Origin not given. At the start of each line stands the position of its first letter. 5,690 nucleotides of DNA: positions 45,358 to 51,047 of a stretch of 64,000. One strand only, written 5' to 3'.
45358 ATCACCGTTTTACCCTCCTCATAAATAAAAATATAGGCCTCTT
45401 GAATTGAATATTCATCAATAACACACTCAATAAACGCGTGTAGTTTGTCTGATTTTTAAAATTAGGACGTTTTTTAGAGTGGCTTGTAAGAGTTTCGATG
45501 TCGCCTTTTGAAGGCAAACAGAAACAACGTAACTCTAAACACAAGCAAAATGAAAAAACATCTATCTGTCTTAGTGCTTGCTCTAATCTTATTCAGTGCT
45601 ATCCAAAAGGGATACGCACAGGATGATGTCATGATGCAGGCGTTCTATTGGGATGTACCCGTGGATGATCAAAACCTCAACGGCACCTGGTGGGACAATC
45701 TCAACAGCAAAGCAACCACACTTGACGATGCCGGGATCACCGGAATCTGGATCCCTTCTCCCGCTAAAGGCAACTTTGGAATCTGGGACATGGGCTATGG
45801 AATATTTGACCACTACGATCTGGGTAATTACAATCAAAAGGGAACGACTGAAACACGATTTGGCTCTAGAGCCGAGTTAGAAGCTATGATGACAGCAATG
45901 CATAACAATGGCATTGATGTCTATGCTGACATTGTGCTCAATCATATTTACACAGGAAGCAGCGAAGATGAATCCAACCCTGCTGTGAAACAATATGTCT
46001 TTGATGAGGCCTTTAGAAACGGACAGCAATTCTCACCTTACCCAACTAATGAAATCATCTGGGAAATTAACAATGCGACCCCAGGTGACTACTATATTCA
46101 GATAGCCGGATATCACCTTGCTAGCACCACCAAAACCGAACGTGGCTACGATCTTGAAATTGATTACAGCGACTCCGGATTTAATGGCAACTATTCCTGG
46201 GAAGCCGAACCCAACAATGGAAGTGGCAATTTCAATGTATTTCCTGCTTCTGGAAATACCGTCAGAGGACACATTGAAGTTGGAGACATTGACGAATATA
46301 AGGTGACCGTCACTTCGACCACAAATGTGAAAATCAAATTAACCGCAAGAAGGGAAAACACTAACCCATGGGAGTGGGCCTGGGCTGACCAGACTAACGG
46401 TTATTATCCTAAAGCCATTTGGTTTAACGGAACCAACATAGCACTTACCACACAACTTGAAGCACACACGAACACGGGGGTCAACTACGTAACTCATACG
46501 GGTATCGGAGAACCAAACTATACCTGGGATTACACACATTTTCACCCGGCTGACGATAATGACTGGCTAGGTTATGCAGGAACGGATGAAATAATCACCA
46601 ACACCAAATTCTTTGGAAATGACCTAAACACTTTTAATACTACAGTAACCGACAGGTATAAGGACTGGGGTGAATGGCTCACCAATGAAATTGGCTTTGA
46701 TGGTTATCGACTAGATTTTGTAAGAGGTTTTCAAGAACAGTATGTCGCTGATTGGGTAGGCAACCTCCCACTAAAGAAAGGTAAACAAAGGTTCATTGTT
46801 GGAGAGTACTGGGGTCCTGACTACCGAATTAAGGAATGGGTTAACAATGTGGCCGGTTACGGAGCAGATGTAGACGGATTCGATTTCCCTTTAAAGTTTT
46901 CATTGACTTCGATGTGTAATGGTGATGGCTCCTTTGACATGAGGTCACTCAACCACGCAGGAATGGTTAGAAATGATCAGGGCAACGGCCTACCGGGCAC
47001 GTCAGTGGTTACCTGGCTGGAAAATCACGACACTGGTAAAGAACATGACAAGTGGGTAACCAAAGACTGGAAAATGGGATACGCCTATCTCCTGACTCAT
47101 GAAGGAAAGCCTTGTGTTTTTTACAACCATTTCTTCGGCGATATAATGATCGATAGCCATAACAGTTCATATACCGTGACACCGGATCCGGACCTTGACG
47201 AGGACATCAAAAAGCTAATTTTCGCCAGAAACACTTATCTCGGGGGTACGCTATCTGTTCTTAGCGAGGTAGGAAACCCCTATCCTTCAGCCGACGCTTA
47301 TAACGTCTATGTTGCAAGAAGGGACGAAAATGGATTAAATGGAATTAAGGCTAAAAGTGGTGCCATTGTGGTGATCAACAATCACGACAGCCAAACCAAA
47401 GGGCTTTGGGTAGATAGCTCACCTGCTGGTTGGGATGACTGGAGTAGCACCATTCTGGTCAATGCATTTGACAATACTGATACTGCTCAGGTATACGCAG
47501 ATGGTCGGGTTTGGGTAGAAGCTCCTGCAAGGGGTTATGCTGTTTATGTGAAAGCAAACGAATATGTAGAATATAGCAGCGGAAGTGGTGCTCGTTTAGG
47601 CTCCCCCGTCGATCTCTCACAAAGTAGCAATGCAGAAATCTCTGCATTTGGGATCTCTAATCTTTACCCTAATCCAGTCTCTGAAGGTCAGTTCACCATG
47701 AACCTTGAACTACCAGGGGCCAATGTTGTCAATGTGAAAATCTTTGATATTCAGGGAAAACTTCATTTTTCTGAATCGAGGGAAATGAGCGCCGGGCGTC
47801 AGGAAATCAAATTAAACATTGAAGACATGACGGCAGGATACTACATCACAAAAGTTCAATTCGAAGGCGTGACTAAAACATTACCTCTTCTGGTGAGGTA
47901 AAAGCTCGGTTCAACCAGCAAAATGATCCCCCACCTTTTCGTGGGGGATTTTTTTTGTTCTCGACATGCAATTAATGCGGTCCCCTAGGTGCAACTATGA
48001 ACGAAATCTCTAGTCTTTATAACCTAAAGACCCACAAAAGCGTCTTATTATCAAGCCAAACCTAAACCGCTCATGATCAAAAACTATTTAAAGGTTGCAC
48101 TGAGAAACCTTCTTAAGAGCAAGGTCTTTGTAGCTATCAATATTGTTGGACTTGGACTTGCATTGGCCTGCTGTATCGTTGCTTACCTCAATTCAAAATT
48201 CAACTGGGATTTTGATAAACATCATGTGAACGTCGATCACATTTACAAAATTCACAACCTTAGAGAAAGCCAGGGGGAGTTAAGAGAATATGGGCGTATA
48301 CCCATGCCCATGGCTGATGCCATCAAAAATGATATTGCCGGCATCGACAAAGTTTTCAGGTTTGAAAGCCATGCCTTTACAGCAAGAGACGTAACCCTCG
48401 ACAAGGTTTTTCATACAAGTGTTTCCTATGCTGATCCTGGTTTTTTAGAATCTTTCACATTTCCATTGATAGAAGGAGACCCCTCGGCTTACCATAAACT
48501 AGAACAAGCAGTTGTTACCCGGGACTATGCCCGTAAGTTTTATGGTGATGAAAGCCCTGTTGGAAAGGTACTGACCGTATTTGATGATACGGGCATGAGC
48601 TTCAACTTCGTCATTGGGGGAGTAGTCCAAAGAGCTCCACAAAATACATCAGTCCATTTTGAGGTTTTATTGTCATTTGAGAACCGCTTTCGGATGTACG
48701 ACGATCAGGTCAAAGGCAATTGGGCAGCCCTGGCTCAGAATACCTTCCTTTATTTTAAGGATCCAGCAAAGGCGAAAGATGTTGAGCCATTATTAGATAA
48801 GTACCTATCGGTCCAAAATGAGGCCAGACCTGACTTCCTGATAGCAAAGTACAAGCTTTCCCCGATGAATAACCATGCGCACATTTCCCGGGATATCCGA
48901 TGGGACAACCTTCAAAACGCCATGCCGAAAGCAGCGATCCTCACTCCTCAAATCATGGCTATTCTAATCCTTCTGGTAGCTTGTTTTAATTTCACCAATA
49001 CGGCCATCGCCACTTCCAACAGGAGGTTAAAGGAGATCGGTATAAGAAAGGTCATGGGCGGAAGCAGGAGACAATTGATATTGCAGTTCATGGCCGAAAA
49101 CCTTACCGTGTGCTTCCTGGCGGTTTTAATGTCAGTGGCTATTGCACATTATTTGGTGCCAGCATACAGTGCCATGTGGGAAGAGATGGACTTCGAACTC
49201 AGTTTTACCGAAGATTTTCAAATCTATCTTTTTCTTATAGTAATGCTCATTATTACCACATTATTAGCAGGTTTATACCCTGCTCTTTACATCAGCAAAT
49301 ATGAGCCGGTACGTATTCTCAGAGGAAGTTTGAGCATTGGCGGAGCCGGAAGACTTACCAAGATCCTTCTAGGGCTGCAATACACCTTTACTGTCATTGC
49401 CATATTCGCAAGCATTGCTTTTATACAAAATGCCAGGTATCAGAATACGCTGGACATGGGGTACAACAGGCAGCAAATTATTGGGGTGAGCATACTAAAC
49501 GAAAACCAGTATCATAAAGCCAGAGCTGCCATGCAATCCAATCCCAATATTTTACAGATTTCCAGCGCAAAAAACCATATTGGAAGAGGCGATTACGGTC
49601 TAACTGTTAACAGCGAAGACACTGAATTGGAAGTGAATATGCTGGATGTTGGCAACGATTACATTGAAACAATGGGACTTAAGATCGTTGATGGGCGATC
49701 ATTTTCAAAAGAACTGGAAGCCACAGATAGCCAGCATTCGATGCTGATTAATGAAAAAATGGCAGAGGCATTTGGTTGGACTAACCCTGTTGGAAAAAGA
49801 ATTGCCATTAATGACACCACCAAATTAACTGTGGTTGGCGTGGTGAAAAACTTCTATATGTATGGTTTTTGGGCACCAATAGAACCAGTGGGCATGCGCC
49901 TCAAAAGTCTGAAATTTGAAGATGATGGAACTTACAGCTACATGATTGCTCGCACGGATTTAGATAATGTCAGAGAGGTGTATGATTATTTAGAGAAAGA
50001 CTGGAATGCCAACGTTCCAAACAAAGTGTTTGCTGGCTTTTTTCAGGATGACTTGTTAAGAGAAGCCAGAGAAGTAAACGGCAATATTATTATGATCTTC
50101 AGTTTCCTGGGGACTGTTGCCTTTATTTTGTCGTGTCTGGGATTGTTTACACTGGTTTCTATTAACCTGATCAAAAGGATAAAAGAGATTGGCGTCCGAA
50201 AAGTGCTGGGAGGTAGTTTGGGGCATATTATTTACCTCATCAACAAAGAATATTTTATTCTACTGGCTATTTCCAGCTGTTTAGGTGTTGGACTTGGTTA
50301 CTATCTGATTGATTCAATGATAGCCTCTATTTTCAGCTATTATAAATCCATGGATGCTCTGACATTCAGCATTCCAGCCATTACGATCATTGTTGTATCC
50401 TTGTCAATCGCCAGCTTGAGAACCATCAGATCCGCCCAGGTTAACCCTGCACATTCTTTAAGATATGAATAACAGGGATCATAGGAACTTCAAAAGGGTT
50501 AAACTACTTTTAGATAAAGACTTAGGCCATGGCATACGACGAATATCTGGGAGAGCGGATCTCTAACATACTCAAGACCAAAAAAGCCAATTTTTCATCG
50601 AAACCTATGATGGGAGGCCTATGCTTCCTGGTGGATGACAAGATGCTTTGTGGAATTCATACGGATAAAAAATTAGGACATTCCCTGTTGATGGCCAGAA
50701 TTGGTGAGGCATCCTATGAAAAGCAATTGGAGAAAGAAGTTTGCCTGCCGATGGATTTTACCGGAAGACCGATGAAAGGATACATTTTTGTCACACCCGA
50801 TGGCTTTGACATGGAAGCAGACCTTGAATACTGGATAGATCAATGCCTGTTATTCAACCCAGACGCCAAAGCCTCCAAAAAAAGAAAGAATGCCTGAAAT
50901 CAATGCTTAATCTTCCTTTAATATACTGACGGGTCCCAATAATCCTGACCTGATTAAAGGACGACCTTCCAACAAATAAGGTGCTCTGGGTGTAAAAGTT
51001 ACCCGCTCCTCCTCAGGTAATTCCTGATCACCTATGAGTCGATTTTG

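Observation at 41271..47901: Candidate starch-sensing module: 7TM one-component regulator with glycogen-binding-like ectodomain and AraC output, next to tandem T9SS amylases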

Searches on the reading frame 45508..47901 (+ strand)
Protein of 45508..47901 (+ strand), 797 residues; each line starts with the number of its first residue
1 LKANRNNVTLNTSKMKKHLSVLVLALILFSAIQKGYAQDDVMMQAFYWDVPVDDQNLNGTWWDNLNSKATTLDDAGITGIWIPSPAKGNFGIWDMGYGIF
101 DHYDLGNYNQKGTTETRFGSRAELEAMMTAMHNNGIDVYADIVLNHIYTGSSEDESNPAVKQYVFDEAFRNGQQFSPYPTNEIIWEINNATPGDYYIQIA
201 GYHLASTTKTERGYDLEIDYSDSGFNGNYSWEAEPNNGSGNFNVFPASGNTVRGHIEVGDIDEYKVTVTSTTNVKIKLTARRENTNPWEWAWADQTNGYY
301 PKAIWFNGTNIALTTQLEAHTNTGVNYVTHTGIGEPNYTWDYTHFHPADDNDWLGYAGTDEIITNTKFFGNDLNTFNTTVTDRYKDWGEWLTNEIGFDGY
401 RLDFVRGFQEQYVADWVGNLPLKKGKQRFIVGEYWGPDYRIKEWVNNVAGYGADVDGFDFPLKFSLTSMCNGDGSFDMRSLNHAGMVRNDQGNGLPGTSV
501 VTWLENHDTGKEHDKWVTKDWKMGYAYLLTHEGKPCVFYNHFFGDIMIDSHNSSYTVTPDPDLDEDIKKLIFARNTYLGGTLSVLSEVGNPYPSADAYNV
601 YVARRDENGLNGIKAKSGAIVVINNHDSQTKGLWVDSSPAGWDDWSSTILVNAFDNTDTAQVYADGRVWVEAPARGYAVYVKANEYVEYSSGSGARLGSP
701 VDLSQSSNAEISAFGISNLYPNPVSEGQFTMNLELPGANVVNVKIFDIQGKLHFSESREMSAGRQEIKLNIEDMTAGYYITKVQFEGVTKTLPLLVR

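Call 3: search_protein_families(library=pfam, proteins=[window:45508-47901:+], max_evalue=1)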
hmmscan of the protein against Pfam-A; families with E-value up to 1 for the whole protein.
window:45508-47901:+ (797 aa): 3 families
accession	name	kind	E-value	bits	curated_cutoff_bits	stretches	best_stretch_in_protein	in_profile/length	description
PF00128.31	Alpha-amylase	-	1.6e-11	44.6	22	2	72-198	28-150/446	Alpha amylase, catalytic domain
PF18962.6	Por_Secre_tail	-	1.7e-10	41.5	27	1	719-787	1-66/75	Secretion system C-terminal sorting domain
PF22758.2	Phage_cement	-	0.039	14.5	27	1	653-684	79-113/146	Structural cement protein (E217 gp24/Pam3 gp6)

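Call 4: search_protein_families(library=ncbifam, proteins=[window:45508-47901:+], max_evalue=1)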
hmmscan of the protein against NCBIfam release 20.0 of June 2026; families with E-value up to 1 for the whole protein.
window:45508-47901:+ (797 aa): 8 families
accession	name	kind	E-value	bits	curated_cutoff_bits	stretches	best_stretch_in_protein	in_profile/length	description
NF006970.0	PRK09441.1-3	equivalog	3.1e-91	306.4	516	2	13-166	3-159/466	alpha-amylase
NF006969.0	PRK09441.1-2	equivalog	5.7e-64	216.7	382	2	39-155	3-113/483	alpha-amylase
NF006972.0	PRK09441.1-5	equivalog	1.8e-60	204.9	804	2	372-581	231-429/514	alpha-amylase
NF006968.0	PRK09441.1-1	equivalog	6.7e-44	150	389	2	39-155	3-113/495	alpha-amylase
NF006971.0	PRK09441.1-4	equivalog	1.1e-40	139.9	781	2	38-152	2-110/484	alpha-amylase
TIGR04183.1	Por_Secre_tail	domain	1.9e-08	34.2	23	1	719-793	1-68/72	T9SS type A sorting domain-containing protein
NF007060.0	PRK09505.2-5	equivalog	4.9e-05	21.5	790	1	62-147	234-322/690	alpha-amylase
NF041321.1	Alpha-amyl_MalA_Halo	equivalog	0.00026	19.5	875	1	38-146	258-354/666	alpha-amylase MalA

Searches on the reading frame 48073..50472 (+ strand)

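Call 50: search_protein_families(library=pfam, proteins=[window:48073-50472:+], max_evalue=0.0001)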
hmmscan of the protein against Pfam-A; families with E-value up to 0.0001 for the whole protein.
window:48073-50472:+ (799 aa): 2 families
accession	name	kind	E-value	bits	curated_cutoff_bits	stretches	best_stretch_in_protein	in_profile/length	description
PF02687.27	FtsX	-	9.4e-29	100.3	25.5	2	294-412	2-120/120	FtsX-like permease C-terminal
PF12704.14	MacB_PCD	-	1.2e-24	88.2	27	2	441-605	12-175/207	MacB-like periplasmic core domain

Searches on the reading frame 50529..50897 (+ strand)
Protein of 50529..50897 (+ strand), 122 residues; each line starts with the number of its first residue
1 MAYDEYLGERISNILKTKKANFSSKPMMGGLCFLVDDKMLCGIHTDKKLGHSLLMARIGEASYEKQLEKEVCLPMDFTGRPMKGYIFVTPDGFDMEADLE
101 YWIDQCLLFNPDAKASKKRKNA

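Call 50: search_protein_families(library=pfam, proteins=[window:50529-50897:+], max_evalue=0.0001)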
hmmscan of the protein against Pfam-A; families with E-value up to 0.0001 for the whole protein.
window:50529-50897:+ (122 aa): 1 family
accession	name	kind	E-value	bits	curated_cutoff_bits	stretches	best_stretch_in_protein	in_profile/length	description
PF04993.18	TfoX_N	-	4.6e-10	39.9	30.1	1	21-107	8-88/91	TfoX N-terminal domain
